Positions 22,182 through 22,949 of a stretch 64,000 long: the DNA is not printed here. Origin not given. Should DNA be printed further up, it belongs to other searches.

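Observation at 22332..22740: Cytoplasmic tail of the giant protein ends in a Nudix-fold domain with a degenerate catalytic box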

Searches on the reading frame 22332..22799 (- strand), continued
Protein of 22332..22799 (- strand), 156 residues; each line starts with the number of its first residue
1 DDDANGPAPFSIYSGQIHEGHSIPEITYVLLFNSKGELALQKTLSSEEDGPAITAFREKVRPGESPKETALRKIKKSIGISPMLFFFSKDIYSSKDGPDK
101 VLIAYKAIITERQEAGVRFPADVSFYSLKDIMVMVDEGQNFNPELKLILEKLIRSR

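Call 48: fold_search(model_id=the predicted structure, library=pdb)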
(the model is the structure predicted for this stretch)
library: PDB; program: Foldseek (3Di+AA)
matches with E <= 10: 1382; with E <= 0.001: 543
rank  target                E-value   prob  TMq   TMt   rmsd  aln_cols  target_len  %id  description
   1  3a6t_A                1.5e-08  1.00  0.62  0.75   4.4       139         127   19  Crystal structure of MutT-8-OXO-DGMP complex (released 2009-10-27)
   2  3grn_A                3.1e-08  1.00  0.65  0.73   3.6       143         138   20  CRYSTAL STRUCTURE OF MUTT PROTEIN FROM Methanosarcina mazei Go1 (released 2009-04-07)
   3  3grn_B                4.7e-08  1.00  0.66  0.74   3.1       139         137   20  CRYSTAL STRUCTURE OF MUTT PROTEIN FROM Methanosarcina mazei Go1 (released 2009-04-07)
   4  1sz3_A                5.3e-08  1.00  0.68  0.68   4.3       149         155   20  CRYSTAL STRUCTURE OF NUDIX HYDROLASE DR1025 IN COMPLEXED WITH GNP AND MG+2 (released 2004-05-11)
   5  3a6s_A                6.8e-08  1.00  0.55  0.66   5.0       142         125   18  Crystal structure of the MutT protein (released 2009-10-27)
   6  3a6u                  9.2e-08  1.00  0.61  0.74   4.4       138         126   20  Crystal structure of MutT-8-OXO-dGMP-MN(II) complex (released 2009-10-27)
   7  1soi                  1.0e-07  1.00  0.68  0.68   4.1       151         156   19  CRYSTAL STRUCTURE OF NUDIX HYDROLASE DR1025 IN COMPLEX WITH SM+3 (released 2004-05-11)
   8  9jax_B                1.0e-07  1.00  0.59  0.53   5.0       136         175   14  Crystal structure of NUDIX hydrolase from Bacillus methanolicus (released 2025-09-03)
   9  1sjy                  1.2e-07  1.00  0.68  0.69   3.9       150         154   19  Crystal Structure of NUDIX HYDROLASE DR1025 FROM DEINOCOCCUS RADIODURANS (released 2004-05-11)
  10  3a6v_A                1.3e-07  1.00  0.57  0.72   4.7       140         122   19  Crystal structure of the MutT protein in MN(II) bound holo form (released 2009-10-27)
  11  2gt2_C                1.3e-07  1.00  0.60  0.60   3.7       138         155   13  Structure of the E. coli GDP-mannose mannosyl hydrolase (released 2006-12-12)
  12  3a6s_B                1.5e-07  1.00  0.54  0.68   5.0       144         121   18  Crystal structure of the MutT protein (released 2009-10-27)
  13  8zr8_B                1.6e-07  1.00  0.63  0.59   3.5       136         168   14  The Crystal Structure of Nudix Hydrolase from Bacillus methanolicus C1 (released 2025-06-04)
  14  1su2_A                1.8e-07  1.00  0.67  0.66   4.0       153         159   19  CRYSTAL STRUCTURE OF THE NUDIX HYDROLASE DR1025 IN COMPLEX WITH ATP (released 2004-05-11)
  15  1kt9                  1.8e-07  1.00  0.61  0.71   3.4       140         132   18  Crystal Structure of C. elegans Ap4A Hydrolase (released 2002-05-08)
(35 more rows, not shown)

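Call 58: list_cluster_members(proteins=[P0007, P0008, P0009, P0010, P0011, P0012, P0013, P0014, P0016, P0019])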
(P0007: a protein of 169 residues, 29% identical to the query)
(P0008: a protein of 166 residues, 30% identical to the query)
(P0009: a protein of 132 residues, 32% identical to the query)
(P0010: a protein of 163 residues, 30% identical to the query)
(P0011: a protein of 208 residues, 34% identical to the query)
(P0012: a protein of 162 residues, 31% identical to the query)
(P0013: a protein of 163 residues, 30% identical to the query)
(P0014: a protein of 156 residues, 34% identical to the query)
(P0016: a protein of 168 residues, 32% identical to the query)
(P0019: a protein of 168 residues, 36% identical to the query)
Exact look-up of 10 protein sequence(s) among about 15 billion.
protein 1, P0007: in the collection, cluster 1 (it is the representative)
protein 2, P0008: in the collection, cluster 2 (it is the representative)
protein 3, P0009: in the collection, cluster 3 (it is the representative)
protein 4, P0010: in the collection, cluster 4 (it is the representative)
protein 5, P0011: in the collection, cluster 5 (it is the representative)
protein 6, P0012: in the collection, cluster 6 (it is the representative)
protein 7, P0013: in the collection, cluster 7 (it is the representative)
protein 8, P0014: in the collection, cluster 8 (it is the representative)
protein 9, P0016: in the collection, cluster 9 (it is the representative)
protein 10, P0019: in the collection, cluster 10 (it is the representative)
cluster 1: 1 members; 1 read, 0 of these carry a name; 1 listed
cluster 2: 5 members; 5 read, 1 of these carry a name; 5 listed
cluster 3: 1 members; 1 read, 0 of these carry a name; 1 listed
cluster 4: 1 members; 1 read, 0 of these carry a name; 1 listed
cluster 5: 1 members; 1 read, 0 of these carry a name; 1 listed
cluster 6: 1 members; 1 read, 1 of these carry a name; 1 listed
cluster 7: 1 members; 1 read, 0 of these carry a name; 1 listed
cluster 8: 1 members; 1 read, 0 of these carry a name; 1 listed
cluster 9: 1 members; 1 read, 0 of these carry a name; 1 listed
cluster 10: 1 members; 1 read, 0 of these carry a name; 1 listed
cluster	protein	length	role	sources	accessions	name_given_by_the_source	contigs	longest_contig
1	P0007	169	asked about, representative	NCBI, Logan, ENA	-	-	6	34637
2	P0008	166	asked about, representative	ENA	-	-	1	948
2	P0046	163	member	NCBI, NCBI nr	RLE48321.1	hypothetical protein DRJ25_00140 [Candidatus Woesearchaeota archaeon] | MAG: hypothetical protein DRJ25_00140 [Candidatus Woesearchaeota archaeon]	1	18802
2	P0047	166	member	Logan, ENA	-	-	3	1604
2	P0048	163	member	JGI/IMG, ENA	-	-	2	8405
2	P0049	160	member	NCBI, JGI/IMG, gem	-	-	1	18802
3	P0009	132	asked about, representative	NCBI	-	-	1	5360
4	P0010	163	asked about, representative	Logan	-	-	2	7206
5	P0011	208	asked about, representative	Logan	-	-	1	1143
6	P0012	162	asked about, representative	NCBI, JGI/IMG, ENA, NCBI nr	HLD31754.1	MAG TPA: NUDIX domain-containing protein [Patescibacteria group bacterium] | NUDIX domain-containing protein [Patescibacteria group bacterium]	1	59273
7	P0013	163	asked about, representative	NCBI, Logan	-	-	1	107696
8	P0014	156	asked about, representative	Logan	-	-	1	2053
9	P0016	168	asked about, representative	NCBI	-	-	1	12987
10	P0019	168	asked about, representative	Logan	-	-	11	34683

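Call 59: find_encoding_contigs(protein=P0046, flank=8000, max_places=4)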
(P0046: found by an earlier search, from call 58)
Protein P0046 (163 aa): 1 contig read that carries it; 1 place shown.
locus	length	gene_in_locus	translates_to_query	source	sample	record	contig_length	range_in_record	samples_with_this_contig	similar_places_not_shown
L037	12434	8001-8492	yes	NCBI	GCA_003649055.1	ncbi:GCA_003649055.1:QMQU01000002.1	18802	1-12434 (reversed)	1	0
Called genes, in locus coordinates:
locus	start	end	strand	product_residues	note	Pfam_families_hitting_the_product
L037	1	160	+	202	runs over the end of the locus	PF24894:Hexapep_GlmU (faint), PF25084:LbH_EIF2B, PF25087:GMPPB_C, PF00132:Hexapep (weak)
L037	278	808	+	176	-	PF01928:CYTH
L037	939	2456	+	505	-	PF02729:OTCace_N, PF00185:OTCace, PF01948:PyrI, PF02748:PyrI_C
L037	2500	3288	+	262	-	PF05670:NFACT-R_1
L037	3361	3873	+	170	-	PF01909:NTP_transf_2 (weak), PF18765:Polbeta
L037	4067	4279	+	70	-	-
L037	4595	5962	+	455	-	PF00675:Peptidase_M16, PF05193:Peptidase_M16_C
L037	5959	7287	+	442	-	PF00675:Peptidase_M16, PF05193:Peptidase_M16_C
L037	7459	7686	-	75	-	-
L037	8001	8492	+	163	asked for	PF00293:NUDIX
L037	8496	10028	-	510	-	-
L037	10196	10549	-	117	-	PF04266:ASCH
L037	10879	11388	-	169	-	-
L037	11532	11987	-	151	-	PF18931:DUF5680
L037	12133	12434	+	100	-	?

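Call 62: find_homologous_proteins(query=A1, max_evalue=0.00001)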
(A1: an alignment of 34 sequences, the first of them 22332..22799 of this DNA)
Query A1 (34 sequences) (156 aa, profile of the alignment): 234 proteins with E <= 0.00001 among 3185 candidates; the best 120 are listed.
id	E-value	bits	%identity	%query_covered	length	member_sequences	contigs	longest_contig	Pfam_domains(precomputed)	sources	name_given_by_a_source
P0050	4.7e-69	249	35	81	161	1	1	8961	PF00293.35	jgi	jgi:isopentenyldiphosphate isomerase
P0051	1.6e-68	248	37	82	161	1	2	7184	PF00293.35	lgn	-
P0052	1.0e-67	245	35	81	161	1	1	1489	PF00293.35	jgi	jgi:isopentenyldiphosphate isomerase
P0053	1.8e-67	244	30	76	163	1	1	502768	PF00293.35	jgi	jgi:isopentenyldiphosphate isomerase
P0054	8.1e-67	242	34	81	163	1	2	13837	PF00293.35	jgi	jgi:isopentenyldiphosphate isomerase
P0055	1.4e-66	241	35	81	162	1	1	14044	PF00293.35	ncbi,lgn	-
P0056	1.6e-66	241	33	91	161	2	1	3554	PF00293.35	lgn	-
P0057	5.8e-66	239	30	81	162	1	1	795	PF00293.35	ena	-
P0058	9.7e-66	239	32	76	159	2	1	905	PF00293.35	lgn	-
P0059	1.0e-65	239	33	87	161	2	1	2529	PF00293.35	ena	-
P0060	2.5e-65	237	33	83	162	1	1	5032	PF00293.35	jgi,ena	-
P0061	4.7e-65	236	32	96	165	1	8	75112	PF00293.35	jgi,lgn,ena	-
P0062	4.9e-65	236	36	81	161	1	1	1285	PF00293.35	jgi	jgi:isopentenyldiphosphate isomerase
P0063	1.2e-64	235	29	88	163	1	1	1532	PF00293.35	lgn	-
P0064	3.7e-64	233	39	81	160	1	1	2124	PF00293.35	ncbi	-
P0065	4.0e-64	233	34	83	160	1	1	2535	PF00293.35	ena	-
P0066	7.2e-64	232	34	92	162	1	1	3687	PF00293.35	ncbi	ncbi:MAG: NUDIX hydrolase [Candidatus Woesearchaeota archaeon]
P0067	8.8e-64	232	40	81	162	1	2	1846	PF00293.35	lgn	-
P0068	9.6e-64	232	33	92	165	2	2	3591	PF00293.35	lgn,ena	-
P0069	1.7e-63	231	34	87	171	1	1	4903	PF00293.35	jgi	jgi:isopentenyldiphosphate isomerase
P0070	2.0e-63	231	31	81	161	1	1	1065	PF00293.35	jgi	jgi:isopentenyldiphosphate isomerase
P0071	2.1e-63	231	32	87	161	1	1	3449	PF00293.35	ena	-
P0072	3.7e-63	230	35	83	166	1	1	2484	PF00293.35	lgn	-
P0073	5.3e-63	230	31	87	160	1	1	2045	PF00293.35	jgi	jgi:isopentenyldiphosphate isomerase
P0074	9.6e-63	229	29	83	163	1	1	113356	PF00293.35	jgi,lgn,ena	-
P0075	1.4e-62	228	33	87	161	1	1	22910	PF00293.35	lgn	-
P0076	1.5e-62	228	31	81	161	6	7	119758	PF00293.35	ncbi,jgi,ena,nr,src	ncbi:MAG TPA: NUDIX domain-containing protein [Patescibacteria group bacterium]|nr:NUDIX domain-cont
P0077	3.6e-62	227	29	81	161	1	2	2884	PF00293.35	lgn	-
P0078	4.4e-62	227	30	88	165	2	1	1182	PF00293.35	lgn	-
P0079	6.8e-62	226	35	76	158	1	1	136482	PF00293.35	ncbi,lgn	-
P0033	8.0e-62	226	28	87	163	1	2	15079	PF00293.35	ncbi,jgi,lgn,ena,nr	ncbi:MAG TPA: NUDIX domain-containing protein [Candidatus Kapabacteria bacterium]|nr:NUDIX domain-co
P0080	8.4e-62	226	33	81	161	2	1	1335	PF00293.35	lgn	-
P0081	8.5e-62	226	34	82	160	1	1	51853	PF00293.35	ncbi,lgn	-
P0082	9.6e-62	226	33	84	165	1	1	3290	PF00293.35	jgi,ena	-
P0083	1.9e-61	225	34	81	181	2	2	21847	PF00293.35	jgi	-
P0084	4.2e-61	223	31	81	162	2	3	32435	PF00293.35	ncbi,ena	-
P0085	4.4e-61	223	35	81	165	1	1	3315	PF00293.35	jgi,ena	-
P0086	6.3e-61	223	31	81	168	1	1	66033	PF00293.35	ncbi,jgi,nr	ncbi:NUDIX domain-containing protein [Candidatus Parcubacteria bacterium]|nr:MAG: NUDIX domain-conta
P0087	8.2e-61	223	30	81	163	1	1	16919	PF00293.35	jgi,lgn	jgi:16S rRNA (adenine1518-N6/adenine1519-N6)-dimethyltransferase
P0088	9.1e-61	222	30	88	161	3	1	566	PF00293.35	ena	-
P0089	1.1e-60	222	30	82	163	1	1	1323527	PF00293.35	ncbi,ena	-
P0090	1.8e-60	221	30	81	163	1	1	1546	PF00293.35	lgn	-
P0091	4.5e-60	220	28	96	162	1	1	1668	PF00293.35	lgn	-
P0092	4.9e-60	220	36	76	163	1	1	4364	PF00293.35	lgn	-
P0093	1.4e-58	215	30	81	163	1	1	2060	PF00293.35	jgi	jgi:isopentenyldiphosphate isomerase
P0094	2.7e-58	214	38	81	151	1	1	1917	PF00293.35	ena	-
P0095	3.9e-58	214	26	97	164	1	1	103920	PF00293.35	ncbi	-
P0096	7.5e-57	210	27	91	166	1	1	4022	PF00293.35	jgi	jgi:8-oxo-dGTP pyrophosphatase MutT (NUDIX family)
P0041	7.8e-54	200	27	83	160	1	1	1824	PF00293.35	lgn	-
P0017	2.0e-51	192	27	86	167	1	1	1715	PF00293.35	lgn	-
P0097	1.5e-49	186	25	83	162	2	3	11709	PF00293.35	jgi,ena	-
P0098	2.0e-49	186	23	83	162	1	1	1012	PF00293.35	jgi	jgi:isopentenyl-diphosphate delta-isomerase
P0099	4.9e-49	184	27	62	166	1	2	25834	PF00293.35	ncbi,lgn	-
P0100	5.8e-49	184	24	79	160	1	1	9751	PF00293.35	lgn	-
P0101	6.2e-49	184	24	83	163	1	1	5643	PF00293.35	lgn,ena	-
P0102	2.2e-48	182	26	82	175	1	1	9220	PF00293.35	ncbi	-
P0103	2.8e-48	182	26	83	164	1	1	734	PF00293.35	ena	-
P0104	3.1e-48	182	24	83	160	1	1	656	PF00293.35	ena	-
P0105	4.7e-47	178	25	83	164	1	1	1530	PF00293.35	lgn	-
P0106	2.2e-46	176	25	83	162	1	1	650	PF00293.35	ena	-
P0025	5.7e-46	174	26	79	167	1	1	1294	PF00293.35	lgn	-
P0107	9.1e-46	174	25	84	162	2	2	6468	PF00293.35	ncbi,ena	-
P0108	1.3e-45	173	27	83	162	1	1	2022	PF00293.35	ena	-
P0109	2.1e-45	172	27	91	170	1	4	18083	PF00293.35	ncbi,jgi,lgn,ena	-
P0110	2.9e-45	172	29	31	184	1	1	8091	PF00293.35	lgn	-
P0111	4.7e-45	171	27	83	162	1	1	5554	PF00293.35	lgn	-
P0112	7.8e-45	171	26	83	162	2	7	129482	PF00293.35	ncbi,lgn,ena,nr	ncbi:NUDIX domain-containing protein [archaeon]|nr:NUDIX domain-containing protein [archaeon] MBL705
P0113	3.8e-44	168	24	90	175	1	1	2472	PF00293.35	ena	-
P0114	7.3e-44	167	-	-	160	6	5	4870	PF00293.35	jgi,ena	-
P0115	9.2e-44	167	35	33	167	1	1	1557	PF00293.35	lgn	-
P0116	2.1e-43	166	32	60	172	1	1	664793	PF00293.35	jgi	jgi:isopentenyl-diphosphate delta-isomerase type 1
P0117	2.4e-43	166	25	83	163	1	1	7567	PF00293.35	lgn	-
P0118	3.0e-43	165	25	83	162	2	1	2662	PF00293.35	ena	-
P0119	8.3e-43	164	26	85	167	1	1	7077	PF00293.35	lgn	-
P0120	1.1e-42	164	33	79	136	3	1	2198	PF00293.35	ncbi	-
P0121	1.8e-42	163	31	82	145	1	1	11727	PF00293.35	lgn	-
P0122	9.4e-42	161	38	39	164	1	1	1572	PF00293.35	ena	-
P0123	2.7e-41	159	29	79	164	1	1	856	PF00293.35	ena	-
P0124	2.8e-41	159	34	82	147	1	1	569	PF00293.35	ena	-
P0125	8.0e-41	158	26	82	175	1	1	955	PF00293.35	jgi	jgi:isopentenyldiphosphate isomerase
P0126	1.3e-40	157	28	81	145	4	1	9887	PF00293.35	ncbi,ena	-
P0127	1.9e-40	156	27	51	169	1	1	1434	PF00293.35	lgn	-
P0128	2.1e-40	156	25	57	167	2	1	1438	PF00293.35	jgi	-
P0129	3.3e-40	156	27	80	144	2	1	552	PF00293.35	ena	-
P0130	3.3e-40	156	30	80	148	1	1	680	PF00293.35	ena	-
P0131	6.1e-40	155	34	79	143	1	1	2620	PF00293.35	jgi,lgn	jgi:isopentenyldiphosphate isomerase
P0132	7.2e-40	154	32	81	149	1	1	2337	PF00293.35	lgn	-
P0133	7.2e-40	154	27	80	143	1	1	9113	PF00293.35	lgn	-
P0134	1.1e-39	154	28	79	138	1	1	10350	PF00293.35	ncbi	-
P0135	1.2e-39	154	-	-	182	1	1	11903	PF00293.35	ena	-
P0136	1.5e-39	153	35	39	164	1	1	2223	PF00293.35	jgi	jgi:isopentenyl-diphosphate delta-isomerase type 1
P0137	1.7e-39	153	29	82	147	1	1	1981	PF00293.35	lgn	-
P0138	2.3e-39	153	33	35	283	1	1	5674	PF00293.35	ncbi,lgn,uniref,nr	ncbi:NUDIX domain-containing protein [candidate division WWE3 bacterium]|uniref:NUDIX domain-contain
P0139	3.1e-39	152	29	80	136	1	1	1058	PF00293.35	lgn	-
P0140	3.8e-39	152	30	82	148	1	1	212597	PF00293.35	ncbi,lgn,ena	-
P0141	4.3e-39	152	27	80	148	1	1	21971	PF00293.35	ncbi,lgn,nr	ncbi:MAG: NUDIX domain-containing protein [Parcubacteria group bacterium]|nr:NUDIX domain-containing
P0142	5.8e-39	151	30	78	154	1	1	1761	PF00293.35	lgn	-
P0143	5.9e-39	151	28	81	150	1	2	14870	PF00293.35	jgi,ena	-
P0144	9.4e-39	151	28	79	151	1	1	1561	PF00293.35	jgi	jgi:isopentenyldiphosphate isomerase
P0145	1.0e-38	151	28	79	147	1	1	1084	PF00293.35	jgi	jgi:isopentenyldiphosphate isomerase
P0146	1.1e-38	151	30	82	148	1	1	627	PF00293.35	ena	-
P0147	1.1e-38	151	29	75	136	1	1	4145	PF00293.35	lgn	-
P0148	1.2e-38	151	27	80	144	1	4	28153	PF00293.35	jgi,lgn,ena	-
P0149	1.2e-38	150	24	87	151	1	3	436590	PF00293.35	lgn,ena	-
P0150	1.3e-38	150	27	80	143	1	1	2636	PF00293.35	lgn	-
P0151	1.4e-38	150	32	61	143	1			PF00293.35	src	-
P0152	1.5e-38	150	28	82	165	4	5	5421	PF00293.35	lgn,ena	-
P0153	1.5e-38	150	31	82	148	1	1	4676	PF00293.35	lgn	-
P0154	2.2e-38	150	35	37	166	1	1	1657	PF00293.35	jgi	jgi:isopentenyl-diphosphate delta-isomerase type 1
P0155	2.3e-38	150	29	82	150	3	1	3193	PF00293.35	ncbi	-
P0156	2.5e-38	149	30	82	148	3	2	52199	PF00293.35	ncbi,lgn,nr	ncbi:MAG: NUDIX hydrolase [Candidatus Sungbacteria bacterium]|nr:NUDIX hydrolase [Candidatus Sungbac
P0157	2.6e-38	149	29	82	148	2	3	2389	PF00293.35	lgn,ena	-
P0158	2.6e-38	149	27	81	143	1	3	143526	PF00293.35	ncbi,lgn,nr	ncbi:NUDIX domain-containing protein [Patescibacteria group bacterium]|nr:NUDIX domain-containing pr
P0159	3.1e-38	149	28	80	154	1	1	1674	PF00293.35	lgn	-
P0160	3.2e-38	149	31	78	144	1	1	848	PF00293.35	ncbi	-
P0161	3.4e-38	149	29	83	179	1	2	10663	PF00293.35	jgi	jgi:isopentenyl-diphosphate delta-isomerase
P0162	3.9e-38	149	28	82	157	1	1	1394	PF00293.35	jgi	jgi:isopentenyldiphosphate isomerase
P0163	4.3e-38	149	36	34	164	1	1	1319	PF00293.35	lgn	-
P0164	5.5e-38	148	30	82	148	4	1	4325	PF00293.35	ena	-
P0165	8.5e-38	148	25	79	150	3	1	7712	PF00293.35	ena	-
